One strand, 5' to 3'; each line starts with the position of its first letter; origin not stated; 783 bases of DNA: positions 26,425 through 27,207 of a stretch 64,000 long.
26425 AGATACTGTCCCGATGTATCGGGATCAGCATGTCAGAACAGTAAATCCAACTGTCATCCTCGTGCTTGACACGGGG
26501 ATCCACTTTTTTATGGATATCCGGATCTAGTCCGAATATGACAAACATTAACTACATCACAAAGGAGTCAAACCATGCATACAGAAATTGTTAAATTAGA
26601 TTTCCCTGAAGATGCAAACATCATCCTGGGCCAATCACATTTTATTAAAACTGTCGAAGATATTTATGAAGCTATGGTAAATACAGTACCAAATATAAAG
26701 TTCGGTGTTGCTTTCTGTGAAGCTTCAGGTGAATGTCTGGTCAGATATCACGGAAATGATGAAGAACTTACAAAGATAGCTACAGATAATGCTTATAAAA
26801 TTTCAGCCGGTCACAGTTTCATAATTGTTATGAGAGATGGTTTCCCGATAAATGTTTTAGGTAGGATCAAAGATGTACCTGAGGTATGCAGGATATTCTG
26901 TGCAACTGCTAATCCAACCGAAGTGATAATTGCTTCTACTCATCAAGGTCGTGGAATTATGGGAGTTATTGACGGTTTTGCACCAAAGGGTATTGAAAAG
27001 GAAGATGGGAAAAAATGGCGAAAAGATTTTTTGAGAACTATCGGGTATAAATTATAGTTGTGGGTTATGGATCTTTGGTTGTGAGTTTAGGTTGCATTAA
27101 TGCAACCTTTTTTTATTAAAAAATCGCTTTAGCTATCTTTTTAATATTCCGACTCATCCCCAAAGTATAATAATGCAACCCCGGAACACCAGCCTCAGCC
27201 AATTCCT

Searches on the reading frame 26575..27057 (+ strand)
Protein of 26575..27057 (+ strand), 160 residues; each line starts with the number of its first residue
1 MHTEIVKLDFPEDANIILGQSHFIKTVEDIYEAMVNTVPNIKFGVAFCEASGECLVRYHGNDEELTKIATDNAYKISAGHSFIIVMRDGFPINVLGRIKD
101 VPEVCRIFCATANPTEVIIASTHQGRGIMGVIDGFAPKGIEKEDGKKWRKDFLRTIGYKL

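Call 21: search_protein_families(library=pfam, proteins=[window:26575-27057:+], max_evalue=0.00001)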
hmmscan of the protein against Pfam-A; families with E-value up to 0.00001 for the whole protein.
window:26575-27057:+ (160 aa): 1 family
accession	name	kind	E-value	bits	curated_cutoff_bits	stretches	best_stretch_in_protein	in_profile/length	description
PF04008.19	Adenosine_kin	-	3.5e-78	261.2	25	1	6-159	1-154/154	Adenosine specific kinase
